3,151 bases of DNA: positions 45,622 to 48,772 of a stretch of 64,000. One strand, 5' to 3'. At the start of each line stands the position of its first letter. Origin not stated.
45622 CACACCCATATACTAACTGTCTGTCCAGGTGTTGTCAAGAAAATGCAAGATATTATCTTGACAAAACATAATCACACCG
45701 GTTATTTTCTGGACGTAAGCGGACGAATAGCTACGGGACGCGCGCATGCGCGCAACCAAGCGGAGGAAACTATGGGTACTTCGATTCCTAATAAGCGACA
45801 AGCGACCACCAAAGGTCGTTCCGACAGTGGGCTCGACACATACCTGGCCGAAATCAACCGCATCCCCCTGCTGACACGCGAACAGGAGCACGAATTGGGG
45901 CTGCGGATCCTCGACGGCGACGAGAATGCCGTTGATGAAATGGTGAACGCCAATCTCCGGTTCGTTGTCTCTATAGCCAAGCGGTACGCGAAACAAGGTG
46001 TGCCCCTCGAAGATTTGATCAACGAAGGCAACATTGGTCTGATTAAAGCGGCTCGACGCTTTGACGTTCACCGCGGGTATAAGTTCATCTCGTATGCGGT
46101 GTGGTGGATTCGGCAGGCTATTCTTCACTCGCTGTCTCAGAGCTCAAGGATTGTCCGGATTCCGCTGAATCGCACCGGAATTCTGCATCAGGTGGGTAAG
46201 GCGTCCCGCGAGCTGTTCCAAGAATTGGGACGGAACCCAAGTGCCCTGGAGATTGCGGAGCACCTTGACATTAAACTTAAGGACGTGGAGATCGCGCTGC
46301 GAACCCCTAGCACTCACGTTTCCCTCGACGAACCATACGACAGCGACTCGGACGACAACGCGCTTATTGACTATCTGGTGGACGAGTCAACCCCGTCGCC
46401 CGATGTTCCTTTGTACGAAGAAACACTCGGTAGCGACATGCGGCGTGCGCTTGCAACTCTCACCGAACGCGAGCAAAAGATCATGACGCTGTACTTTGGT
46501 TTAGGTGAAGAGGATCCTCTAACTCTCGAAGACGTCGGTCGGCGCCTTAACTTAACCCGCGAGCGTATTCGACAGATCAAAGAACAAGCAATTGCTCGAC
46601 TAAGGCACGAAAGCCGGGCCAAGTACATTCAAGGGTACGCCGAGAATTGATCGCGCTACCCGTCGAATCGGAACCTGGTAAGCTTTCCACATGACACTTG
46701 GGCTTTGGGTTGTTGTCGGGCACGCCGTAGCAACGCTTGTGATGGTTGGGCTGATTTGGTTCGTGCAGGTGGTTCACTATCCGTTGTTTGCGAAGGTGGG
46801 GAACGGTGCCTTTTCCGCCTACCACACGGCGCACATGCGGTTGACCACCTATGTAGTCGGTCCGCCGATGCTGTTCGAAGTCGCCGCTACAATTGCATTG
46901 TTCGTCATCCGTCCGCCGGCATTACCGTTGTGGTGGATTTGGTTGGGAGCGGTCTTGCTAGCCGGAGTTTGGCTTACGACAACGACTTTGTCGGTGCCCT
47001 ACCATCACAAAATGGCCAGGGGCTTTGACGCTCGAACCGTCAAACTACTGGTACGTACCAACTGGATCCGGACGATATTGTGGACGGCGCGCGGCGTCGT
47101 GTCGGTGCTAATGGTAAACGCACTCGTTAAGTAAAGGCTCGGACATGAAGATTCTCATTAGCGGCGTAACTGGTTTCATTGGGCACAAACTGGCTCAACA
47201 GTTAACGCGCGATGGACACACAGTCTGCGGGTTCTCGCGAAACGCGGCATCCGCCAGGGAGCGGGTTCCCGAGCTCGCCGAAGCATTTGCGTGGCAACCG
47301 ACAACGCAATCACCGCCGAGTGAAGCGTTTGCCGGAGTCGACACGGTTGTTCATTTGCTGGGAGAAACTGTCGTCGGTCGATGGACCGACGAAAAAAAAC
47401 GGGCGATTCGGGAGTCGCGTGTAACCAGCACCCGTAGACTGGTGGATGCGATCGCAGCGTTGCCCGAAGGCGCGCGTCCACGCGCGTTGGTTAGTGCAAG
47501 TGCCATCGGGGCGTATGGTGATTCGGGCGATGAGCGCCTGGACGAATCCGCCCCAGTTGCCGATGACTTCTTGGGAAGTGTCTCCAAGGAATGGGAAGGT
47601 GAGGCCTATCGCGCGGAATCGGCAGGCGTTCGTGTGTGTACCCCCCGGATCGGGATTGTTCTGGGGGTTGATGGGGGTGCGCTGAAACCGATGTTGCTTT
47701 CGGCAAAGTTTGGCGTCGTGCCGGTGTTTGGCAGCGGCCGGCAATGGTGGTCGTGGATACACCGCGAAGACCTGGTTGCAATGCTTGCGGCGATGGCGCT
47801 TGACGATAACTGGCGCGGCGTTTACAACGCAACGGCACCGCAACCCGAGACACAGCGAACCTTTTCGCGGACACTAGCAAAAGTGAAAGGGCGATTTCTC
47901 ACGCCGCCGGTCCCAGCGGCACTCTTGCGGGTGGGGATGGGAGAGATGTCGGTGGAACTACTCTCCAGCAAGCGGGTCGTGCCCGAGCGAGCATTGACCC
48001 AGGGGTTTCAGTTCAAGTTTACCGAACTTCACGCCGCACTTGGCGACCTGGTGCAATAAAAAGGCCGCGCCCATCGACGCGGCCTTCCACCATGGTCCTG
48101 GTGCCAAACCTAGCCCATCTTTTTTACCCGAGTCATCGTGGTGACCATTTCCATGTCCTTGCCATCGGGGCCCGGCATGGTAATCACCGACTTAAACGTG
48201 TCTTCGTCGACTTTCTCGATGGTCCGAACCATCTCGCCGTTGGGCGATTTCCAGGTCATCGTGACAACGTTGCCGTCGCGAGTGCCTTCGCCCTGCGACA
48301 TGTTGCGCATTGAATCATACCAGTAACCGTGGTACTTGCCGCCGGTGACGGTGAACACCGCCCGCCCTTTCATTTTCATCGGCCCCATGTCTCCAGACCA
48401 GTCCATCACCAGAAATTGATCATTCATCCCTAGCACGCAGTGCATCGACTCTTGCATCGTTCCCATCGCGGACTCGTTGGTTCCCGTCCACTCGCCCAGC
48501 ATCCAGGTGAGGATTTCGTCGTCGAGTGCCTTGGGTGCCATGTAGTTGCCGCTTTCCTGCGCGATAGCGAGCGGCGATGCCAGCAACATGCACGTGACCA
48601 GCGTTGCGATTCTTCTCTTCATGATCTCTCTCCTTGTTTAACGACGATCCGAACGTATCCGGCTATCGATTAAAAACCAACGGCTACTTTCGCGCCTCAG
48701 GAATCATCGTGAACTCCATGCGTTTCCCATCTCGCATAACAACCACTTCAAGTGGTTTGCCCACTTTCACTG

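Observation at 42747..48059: B12-photoreceptor switch divergent from a sigma70: possible light-triggered sigma cascade without carotenoid genes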

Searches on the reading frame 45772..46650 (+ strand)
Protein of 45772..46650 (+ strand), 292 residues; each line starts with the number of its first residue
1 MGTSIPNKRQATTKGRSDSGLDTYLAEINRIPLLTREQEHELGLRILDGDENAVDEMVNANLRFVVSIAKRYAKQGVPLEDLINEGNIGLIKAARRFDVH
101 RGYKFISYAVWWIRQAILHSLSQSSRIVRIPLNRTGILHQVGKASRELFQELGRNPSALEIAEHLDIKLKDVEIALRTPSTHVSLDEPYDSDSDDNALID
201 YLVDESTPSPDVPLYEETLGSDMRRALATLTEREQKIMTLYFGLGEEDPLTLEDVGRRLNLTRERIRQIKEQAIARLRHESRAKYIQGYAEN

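Call 5: search_protein_families(library=pfam, proteins=[window:45772-46650:+])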
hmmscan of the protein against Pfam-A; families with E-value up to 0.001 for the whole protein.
window:45772-46650:+ (292 aa): 4 families
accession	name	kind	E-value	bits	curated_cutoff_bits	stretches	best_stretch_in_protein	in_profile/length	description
PF04542.20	Sigma70_r2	-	3.8e-20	71.9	24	1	57-126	1-70/71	Sigma-70 region 2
PF04545.22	Sigma70_r4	-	1.2e-17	63.6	24.1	1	226-279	1-50/50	Sigma-70, region 4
PF04539.22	Sigma70_r3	-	3.2e-14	53.2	25.3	1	140-210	5-74/78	Sigma-70 region 3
PF00140.25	Sigma70_r1_2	-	3.5e-11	43.3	22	1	21-51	3-33/34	Sigma-70 factor, region 1.2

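Call 6: search_protein_families(library=ncbifam, proteins=[window:45772-46650:+])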
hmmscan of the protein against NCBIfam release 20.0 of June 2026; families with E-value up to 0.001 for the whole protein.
window:45772-46650:+ (292 aa): 51 families (the best 25 are shown)
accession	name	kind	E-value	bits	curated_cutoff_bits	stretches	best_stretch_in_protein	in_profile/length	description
NF004208.0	PRK05658.1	equivalog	4.4e-78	263.8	555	1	52-291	392-630/631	RNA polymerase sigma factor RpoD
NF041931.2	MzaA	equivalog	3.7e-76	257.5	800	1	51-291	474-715/726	MZA anti-phage system associated sigma-70 family RNA polymerase sigma factor MzaA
NF006666.0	PRK09210.1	equivalog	6.6e-76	256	572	1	21-290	101-369/370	RNA polymerase sigma factor RpoD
TIGR02997.1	Sig70-cyanoRpoD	subfamily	2.2e-75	253.7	384.5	1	47-278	69-298/298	RNA polymerase sigma factor, RpoD/SigA family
TIGR02394.1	rpoS_proteo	equivalog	4.6e-75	252.8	378.7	1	9-282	3-275/285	RNA polymerase sigma factor RpoS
NF004207.0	PRK05657.1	equivalog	2.4e-71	240.8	394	1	16-282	53-318/329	RNA polymerase sigma factor RpoS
TIGR02393.1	RpoD_Cterm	equivalog_domain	6.9e-71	238.6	354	1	53-290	1-237/238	RNA polymerase sigma factor RpoD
NF005920.0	PRK07921.1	subfamily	6.5e-68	229.1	464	1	34-290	73-327/328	RNA polymerase sigma factor SigB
NF004615.0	PRK05949.1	subfamily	1.3e-64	218.2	530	1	47-280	86-317/327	RNA polymerase sigma factor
NF005643.0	PRK07406.1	equivalog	5.1e-64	216.8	500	1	48-289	156-395/397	RNA polymerase sigma factor RpoD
NF005785.0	PRK07598.1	equivalog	5.5e-62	209.9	554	1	51-291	174-412/415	RNA polymerase sigma factor SigC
NF005642.0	PRK07405.1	subfamily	1.2e-61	208.6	524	1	48-281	78-309/318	RNA polymerase sigma factor SigD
NF004561.0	PRK05901.1-3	equivalog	1.8e-61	208.8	582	1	51-289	298-535/537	RNA polymerase sigma factor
NF004560.0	PRK05901.1-1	equivalog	2.6e-60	205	711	1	48-289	275-514/516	RNA polymerase sigma factor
NF004562.0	PRK05901.1-4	equivalog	7.9e-59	199.6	779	1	45-289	309-552/571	RNA polymerase sigma factor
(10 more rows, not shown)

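Call 10: find_related_loci(query=window:45772-46650:+, collection=genome_contigs, flank=6000)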
Query window:45772-46650:+ (292 aa) in genome_contigs; peptide patterns used: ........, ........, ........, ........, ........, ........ (x = any residue, [..] = any of these).
600 stretches matched a pattern (row limit reached: there are more); 595 encode a relative of the query (tblastn E <= 1e-3); the best 80 are kept; 80 distinct loci.
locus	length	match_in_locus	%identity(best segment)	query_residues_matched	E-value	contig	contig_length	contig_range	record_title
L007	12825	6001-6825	58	18-292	2e-105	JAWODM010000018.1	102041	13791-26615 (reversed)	MAG: Candidatus Krumholzibacteriales bacterium isolate BLK5-2.bin.162 k191_1569103, whole genome shotgun sequence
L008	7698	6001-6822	55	15-289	7e-98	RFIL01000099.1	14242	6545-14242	MAG: Calditrichaeota bacterium isolate J075 k99_106845, whole genome shotgun sequence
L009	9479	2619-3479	53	2-289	4e-97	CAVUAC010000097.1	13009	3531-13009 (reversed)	MAG: uncultured Bacteroidetes bacterium isolate MFD04408.bin.2.163 genome assembly, contig: contig_98112, whole genome s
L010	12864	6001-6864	53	2-289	7e-97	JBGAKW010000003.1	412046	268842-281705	MAG: Gemmatimonadaceae bacterium isolate MAG_AAO_H125.70 AAOH125-70_opera_contig_95, whole genome shotgun sequence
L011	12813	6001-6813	55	18-289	7e-97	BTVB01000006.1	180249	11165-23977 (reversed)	MAG: Gemmatimonadota bacterium AMX-MBFR-53 DNA, sequence06, whole genome shotgun sequence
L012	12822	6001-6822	55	15-289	7e-97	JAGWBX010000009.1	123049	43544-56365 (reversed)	MAG: Candidatus Latescibacterota bacterium isolate 277c_44 scaffold_390, whole genome shotgun sequence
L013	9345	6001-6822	54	15-289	3e-96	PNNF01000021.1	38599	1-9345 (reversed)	MAG: Chlorobiaceae bacterium isolate BC.017 BC_1000682_38599, whole genome shotgun sequence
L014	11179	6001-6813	55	18-289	7e-96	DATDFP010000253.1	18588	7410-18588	MAG TPA_asm: Gemmatimonadales bacterium isolate SMAG_U229 k141_927480, whole genome shotgun sequence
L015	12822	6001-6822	55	15-289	4e-96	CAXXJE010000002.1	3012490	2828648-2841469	MAG: Melioribacteraceae bacterium isolate 0e482c3f-fd6f-4299-bd25-db1c54be0b18 genome assembly, contig: contig_2, whole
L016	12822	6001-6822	54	15-289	4e-96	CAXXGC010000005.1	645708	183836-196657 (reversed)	MAG: Melioribacteraceae bacterium isolate c2877395-3ee6-4dac-bee1-9ee563c4f95a genome assembly, contig: contig_5, whole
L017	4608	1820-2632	56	18-289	4e-96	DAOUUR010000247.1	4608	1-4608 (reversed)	MAG TPA_asm: bacterium isolate CSMAG_828 CSMAG_828_k141_937488_length_4608_cov_7.0000, whole genome shotgun sequence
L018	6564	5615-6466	53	6-289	8e-96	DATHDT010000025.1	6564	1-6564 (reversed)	MAG TPA_asm: Gemmatimonadales bacterium isolate SMAG_U12401 k141_146669, whole genome shotgun sequence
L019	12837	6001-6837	52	7-289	9e-96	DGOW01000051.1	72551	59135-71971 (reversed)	MAG TPA_asm: Gemmatimonadales bacterium UBA4456 UBA4456_contig_10137, whole genome shotgun sequence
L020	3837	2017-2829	54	18-289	2e-96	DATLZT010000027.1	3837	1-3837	MAG TPA_asm: Gemmatimonadales bacterium isolate SMAG_U13306 k141_43777, whole genome shotgun sequence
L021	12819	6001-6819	54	16-289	1e-95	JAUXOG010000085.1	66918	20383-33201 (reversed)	MAG: Bacteroidota bacterium isolate C1_metabat.bin.52 C1_k141_17016, whole genome shotgun sequence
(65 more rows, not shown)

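Call 41: find_encoding_contigs(protein=window:45772-46650:+, flank=3000, max_places=4)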
Protein window:45772-46650:+ (292 aa): 3 contigs read that carry it; 1 place shown.
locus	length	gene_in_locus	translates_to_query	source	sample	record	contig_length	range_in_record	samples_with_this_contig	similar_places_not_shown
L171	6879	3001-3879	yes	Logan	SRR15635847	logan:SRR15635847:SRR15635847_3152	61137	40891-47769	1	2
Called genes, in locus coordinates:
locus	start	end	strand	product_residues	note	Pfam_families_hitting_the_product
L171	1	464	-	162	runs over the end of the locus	PF10604:Polyketide_cyc2 (weak), PF28469:DUF8410, PF03364:Polyketide_cyc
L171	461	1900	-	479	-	PF00875:DNA_photolyase, PF03441:FAD_binding_7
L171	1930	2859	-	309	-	PF00376:MerR (faint), PF13411:MerR_1, PF02607:B12-binding_2, PF02310:B12-binding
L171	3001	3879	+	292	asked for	PF00140:Sigma70_r1_2, PF04542:Sigma70_r2, PF04539:Sigma70_r3, PF04545:Sigma70_r4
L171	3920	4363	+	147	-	-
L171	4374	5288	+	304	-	PF01370:Epimerase, PF13460:NAD_binding_10, PF16363:GDP_Man_Dehyd, PF08338:DUF1731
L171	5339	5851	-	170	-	PF07617:DUF1579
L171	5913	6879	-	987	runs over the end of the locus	PF26549:Tricorn_N (weak), PF26549:Tricorn_N (weak), PF07676:PD40 (weak), PF26549:Tricorn_N, PF07676:PD40, PF04389:Peptidase_M28, PF13180:PDZ_2, PF17820:PDZ_6, +2 more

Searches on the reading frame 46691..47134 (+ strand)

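Call 5: search_protein_families(library=pfam, proteins=[window:46691-47134:+])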
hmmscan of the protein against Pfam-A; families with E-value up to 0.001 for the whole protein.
window:46691-47134:+ (147 aa): 0 families

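Call 6: search_protein_families(library=ncbifam, proteins=[window:46691-47134:+])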
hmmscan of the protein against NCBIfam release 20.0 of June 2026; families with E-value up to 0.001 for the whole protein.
window:46691-47134:+ (147 aa): 0 families

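Call 65: search_protein_families(library=pfam, proteins=[window:46691-47134:+], max_evalue=0.1)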
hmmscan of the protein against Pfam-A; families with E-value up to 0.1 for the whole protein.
window:46691-47134:+ (147 aa): 1 family
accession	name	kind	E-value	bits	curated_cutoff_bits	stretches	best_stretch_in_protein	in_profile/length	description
PF03653.18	UPF0093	-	0.025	15.3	34.2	1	5-132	6-135/146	Uncharacterised protein family (UPF0093)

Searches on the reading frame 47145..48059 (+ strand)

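Call 5: search_protein_families(library=pfam, proteins=[window:47145-48059:+])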
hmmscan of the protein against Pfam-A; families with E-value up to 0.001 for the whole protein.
window:47145-48059:+ (304 aa): 4 families
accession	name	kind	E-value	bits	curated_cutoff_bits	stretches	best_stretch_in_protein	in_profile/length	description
PF01370.27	Epimerase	-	1.1e-21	77.9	20.9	1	3-220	1-227/240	NAD dependent epimerase/dehydratase family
PF08338.16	DUF1731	-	5e-16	58.6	27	1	256-302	1-47/47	Domain of unknown function (DUF1731)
PF16363.11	GDP_Man_Dehyd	-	1.4e-09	38.3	27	1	4-230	1-249/332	GDP-mannose 4,6 dehydratase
PF13460.12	NAD_binding_10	-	2.1e-08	34.7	27.2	1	7-127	1-105/184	NAD(P)H-binding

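Call 6: search_protein_families(library=ncbifam, proteins=[window:47145-48059:+])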
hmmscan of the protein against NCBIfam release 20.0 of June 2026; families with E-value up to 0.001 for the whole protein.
window:47145-48059:+ (304 aa): 10 families
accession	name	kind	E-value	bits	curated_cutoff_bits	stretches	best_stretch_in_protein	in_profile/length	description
TIGR01777.1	yfcH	hypoth_equivalog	1.2e-87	294.2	207.35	1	3-299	1-292/292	TIGR01777 family oxidoreductase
NF050030.1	thlkprotThyD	equivalog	1.2e-74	251.3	400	1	1-302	1-304/305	thylakoid membrane protein ThyD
NF058621.1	DiazavRedAvaA7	equivalog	3e-10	40.2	400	1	1-259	1-259/304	3-diazoavenalumate denitrifying reductase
TIGR03466.1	HpnA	hypoth_equivalog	6e-09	35.2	367.65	1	1-144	1-139/327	hopanoid-associated sugar epimerase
NF042422.1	oxyalk_red_OleD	equivalog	2.2e-06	27.3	580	1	1-105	1-99/329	2-alkyl-3-oxoalkanoate reductase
NF042423.1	oxyalk_red_Shew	equivalog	2.7e-06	26.7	580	1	2-182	10-184/331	2-alkyl-3-oxoalkanoate reductase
TIGR01181.1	dTDP_gluc_dehyt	equivalog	8.3e-05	21.8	365.1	0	191-244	204-257/321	dTDP-glucose 4,6-dehydratase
NF041015.1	UDPsulfquin_syn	equivalog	8.9e-05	21.6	575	1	1-44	1-42/384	UDP-sulfoquinovose synthase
TIGR01179.1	galE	equivalog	0.00017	20.5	262.3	1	2-138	1-139/332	UDP-glucose 4-epimerase GalE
NF009035.0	PRK12367.1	equivalog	0.00094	18.4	266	0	2-101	16-116/249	short chain dehydrogenase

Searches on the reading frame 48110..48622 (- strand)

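Call 5: search_protein_families(library=pfam, proteins=[window:48110-48622:-])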
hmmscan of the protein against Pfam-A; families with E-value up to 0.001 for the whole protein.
window:48110-48622:- (170 aa): 1 family
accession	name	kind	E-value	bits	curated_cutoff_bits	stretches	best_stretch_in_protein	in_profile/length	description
PF07617.17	DUF1579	-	7.1e-08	32.9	25.2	1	36-162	7-151/155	Protein of unknown function (DUF1579)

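Call 6: search_protein_families(library=ncbifam, proteins=[window:48110-48622:-])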
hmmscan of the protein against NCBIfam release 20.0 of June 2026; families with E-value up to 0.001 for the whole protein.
window:48110-48622:- (170 aa): 0 families
